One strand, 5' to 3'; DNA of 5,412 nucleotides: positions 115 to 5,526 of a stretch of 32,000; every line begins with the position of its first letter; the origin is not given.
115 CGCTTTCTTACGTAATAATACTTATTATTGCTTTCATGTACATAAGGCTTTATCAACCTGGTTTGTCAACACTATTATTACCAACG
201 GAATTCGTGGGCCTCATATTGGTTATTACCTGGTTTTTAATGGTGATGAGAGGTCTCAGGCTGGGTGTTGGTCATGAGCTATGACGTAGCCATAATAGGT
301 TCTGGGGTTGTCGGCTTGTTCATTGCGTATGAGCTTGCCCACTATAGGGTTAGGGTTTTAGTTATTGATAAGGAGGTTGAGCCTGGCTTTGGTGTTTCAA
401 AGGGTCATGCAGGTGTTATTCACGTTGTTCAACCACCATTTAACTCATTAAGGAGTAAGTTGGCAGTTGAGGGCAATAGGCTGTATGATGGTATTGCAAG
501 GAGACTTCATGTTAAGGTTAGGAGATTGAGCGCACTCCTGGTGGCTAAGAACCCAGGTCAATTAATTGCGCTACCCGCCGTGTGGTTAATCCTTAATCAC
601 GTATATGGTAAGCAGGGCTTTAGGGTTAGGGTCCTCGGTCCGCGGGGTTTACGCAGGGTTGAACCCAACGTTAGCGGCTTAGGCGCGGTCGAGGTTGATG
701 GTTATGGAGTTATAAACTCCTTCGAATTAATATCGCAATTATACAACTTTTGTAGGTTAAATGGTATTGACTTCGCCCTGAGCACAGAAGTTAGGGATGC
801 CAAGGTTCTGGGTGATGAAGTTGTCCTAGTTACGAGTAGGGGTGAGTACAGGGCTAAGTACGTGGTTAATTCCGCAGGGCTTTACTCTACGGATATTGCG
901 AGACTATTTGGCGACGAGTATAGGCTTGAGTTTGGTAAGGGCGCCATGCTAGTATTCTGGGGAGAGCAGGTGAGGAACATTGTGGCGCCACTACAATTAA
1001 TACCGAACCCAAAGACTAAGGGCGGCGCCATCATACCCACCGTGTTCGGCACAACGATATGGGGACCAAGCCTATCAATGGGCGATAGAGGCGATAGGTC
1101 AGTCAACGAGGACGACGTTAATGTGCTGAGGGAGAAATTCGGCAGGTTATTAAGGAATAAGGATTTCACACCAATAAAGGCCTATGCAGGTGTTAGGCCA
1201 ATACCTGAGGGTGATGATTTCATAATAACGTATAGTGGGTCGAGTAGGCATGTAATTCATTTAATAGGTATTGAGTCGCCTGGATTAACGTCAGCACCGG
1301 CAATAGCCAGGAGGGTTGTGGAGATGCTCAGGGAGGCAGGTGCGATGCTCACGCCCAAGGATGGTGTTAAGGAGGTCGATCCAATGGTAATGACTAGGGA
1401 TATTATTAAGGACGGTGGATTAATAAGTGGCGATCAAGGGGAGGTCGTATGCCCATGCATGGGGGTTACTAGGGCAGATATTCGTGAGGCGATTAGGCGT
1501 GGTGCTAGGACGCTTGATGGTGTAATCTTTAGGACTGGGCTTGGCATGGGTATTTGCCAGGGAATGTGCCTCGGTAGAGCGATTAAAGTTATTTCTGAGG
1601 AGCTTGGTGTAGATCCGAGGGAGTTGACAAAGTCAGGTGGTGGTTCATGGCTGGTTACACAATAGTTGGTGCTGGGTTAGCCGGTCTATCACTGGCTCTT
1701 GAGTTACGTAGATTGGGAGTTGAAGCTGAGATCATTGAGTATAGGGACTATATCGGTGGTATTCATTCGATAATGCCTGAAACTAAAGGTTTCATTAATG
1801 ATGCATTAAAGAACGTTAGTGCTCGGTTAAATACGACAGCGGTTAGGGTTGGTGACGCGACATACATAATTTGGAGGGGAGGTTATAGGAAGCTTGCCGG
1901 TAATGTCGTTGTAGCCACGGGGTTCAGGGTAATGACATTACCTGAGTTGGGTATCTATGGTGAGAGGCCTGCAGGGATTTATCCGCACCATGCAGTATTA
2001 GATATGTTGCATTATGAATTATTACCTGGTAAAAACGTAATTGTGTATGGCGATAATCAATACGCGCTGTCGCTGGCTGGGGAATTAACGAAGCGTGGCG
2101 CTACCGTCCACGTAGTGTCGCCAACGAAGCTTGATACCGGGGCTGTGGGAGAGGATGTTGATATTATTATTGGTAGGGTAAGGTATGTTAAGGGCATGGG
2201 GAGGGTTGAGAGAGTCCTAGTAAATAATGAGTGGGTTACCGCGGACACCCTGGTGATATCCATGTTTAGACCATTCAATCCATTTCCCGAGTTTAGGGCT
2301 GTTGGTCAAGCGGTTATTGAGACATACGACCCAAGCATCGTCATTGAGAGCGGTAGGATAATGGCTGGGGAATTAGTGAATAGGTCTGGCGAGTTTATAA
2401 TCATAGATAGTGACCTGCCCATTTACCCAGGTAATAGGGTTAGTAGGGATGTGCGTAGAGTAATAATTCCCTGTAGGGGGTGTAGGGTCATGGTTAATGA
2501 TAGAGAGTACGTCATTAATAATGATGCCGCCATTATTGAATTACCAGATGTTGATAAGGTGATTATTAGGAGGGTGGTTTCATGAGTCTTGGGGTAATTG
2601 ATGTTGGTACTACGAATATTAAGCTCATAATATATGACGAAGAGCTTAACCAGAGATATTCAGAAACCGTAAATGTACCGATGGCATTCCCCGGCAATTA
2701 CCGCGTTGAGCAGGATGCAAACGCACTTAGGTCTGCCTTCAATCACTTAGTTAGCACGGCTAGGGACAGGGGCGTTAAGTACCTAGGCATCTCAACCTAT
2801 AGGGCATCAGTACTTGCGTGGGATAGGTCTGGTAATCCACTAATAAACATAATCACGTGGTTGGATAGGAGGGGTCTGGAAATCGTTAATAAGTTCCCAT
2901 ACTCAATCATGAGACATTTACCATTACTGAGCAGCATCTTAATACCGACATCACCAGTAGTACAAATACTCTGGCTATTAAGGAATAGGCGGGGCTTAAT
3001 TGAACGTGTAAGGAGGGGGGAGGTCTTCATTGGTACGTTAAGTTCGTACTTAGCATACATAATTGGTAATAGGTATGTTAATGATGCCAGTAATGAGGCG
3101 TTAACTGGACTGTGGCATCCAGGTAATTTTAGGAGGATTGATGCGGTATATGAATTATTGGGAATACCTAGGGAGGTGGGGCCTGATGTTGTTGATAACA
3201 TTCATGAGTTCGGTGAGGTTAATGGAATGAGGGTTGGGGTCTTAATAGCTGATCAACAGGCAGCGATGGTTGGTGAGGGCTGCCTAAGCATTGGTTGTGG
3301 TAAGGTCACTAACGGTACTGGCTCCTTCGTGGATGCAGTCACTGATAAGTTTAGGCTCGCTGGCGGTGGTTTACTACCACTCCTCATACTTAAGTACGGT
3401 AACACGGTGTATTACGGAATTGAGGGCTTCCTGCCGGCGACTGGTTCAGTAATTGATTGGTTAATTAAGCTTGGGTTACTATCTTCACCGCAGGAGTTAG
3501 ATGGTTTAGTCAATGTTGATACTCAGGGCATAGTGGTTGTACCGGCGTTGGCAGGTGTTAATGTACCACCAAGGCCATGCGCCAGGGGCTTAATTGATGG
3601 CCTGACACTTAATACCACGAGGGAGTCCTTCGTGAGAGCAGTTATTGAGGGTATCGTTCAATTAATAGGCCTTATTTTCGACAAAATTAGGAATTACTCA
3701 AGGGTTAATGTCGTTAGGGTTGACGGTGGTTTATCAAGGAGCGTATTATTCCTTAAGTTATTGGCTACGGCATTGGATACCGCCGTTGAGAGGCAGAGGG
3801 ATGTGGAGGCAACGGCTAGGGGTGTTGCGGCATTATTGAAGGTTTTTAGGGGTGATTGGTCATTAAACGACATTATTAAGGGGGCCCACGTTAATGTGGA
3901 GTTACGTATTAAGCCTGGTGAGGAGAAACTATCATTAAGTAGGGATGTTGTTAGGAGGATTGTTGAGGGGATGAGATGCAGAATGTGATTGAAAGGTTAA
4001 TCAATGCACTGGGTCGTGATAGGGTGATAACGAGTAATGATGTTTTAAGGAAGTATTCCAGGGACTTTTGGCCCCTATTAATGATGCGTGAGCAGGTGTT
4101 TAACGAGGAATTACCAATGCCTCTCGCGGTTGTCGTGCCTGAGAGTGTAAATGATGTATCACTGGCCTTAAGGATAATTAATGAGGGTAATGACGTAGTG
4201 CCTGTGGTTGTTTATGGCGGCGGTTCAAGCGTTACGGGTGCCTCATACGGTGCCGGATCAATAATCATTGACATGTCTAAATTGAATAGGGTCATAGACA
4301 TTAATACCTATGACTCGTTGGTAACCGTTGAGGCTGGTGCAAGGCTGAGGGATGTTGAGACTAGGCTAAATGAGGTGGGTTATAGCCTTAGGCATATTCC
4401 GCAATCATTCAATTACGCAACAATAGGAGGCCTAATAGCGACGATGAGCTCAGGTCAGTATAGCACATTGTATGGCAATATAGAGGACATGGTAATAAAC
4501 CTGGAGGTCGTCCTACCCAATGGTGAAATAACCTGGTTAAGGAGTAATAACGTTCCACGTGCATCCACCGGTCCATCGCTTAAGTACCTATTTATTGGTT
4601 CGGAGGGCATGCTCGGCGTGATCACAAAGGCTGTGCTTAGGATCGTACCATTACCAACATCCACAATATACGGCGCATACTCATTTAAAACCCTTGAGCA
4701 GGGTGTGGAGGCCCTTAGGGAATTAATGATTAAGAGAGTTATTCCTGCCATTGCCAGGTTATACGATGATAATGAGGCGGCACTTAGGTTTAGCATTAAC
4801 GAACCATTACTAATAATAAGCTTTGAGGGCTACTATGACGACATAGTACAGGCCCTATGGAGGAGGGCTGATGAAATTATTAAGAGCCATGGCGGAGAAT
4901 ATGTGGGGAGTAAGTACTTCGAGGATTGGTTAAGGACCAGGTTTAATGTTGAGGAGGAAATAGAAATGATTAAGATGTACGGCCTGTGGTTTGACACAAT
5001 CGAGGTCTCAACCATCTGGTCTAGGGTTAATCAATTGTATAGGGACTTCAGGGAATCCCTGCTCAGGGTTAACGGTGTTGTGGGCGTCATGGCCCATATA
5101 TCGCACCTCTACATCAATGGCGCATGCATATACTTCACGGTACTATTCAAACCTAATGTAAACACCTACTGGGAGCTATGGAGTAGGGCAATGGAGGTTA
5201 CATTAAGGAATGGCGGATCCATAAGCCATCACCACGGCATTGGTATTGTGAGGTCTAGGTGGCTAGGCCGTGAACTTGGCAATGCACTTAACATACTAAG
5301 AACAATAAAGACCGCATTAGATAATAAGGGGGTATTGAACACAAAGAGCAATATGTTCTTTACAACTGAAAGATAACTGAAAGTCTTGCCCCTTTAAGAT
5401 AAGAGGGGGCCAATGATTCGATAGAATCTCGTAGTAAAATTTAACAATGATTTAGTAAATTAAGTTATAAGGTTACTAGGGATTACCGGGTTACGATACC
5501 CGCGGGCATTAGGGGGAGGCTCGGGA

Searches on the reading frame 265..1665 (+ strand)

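Call 19: search_protein_families(library=pfam, proteins=[window:265-1665:+], max_evalue=0.001)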
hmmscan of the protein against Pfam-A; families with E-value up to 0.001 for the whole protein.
window:265-1665:+ (466 aa): 8 families
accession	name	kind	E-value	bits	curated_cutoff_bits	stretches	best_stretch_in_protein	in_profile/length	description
PF01266.30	DAO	-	3.8e-51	175.1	27.9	1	7-354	1-353/353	FAD dependent oxidoreductase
PF04324.20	Fer2_BFD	-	1.2e-11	45.2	26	1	394-444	1-49/50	BFD-like [2Fe-2S] binding domain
PF13450.12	NAD_binding_8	-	4e-06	27.5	21.9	1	10-45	1-36/68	NAD(P)-binding Rossmann-like domain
PF07992.20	Pyr_redox_2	-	1.2e-05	25.4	26.1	0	6-44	1-40/291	Pyridine nucleotide-disulphide oxidoreductase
PF01946.23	Thi4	-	1.2e-05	25.1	26.2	1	4-56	16-70/235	Thi4 family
PF03486.20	HI0933_like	-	6.4e-05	22.9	50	0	7-41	2-36/244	HI0933-like protein Rossmann domain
PF13738.12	Pyr_redox_3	-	0.0001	22.1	30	0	156-208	84-136/305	Pyridine nucleotide-disulphide oxidoreductase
PF01494.25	FAD_binding_3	-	0.0002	21.2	22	0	6-38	2-34/349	FAD binding domain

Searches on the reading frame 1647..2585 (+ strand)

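Call 19: search_protein_families(library=pfam, proteins=[window:1647-2585:+], max_evalue=0.001)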
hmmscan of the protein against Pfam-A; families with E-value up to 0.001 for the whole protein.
window:1647-2585:+ (312 aa): 5 families
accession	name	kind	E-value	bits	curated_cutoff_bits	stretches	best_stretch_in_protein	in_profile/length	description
PF07992.20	Pyr_redox_2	-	5.9e-10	39.5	26.1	1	5-158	4-172/291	Pyridine nucleotide-disulphide oxidoreductase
PF13738.12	Pyr_redox_3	-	1e-07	31.9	30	0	81-161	122-197/305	Pyridine nucleotide-disulphide oxidoreductase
PF13450.12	NAD_binding_8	-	1.3e-07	32.2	21.9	1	6-38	1-33/68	NAD(P)-binding Rossmann-like domain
PF00070.33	Pyr_redox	-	4.1e-07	30.8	22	0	5-37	3-35/82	Pyridine nucleotide-disulphide oxidoreductase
PF01494.25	FAD_binding_3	-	3.2e-05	23.7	22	1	6-32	6-32/349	FAD binding domain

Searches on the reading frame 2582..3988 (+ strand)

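Call 19: search_protein_families(library=pfam, proteins=[window:2582-3988:+], max_evalue=0.001)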
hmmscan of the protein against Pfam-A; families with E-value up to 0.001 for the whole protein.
window:2582-3988:+ (468 aa): 2 families
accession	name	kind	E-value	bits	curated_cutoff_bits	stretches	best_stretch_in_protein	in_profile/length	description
PF00370.27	FGGY_N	-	5.9e-24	85.4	28.8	1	5-214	4-217/245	FGGY family of carbohydrate kinases, N-terminal domain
PF02782.22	FGGY_C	-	2.7e-23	83.2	27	1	243-418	4-193/198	FGGY family of carbohydrate kinases, C-terminal domain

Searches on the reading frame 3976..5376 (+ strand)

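Call 19: search_protein_families(library=pfam, proteins=[window:3976-5376:+], max_evalue=0.001)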
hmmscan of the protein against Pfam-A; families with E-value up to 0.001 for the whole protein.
window:3976-5376:+ (466 aa): 2 families
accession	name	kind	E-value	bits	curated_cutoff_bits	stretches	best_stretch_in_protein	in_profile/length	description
PF01565.28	FAD_binding_4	-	7.1e-37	126.6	26.4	1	49-188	1-138/139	FAD binding domain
PF02913.24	FAD-oxidase_C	-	6.1e-30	105.2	21.2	1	227-455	2-244/248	FAD linked oxidases, C-terminal domain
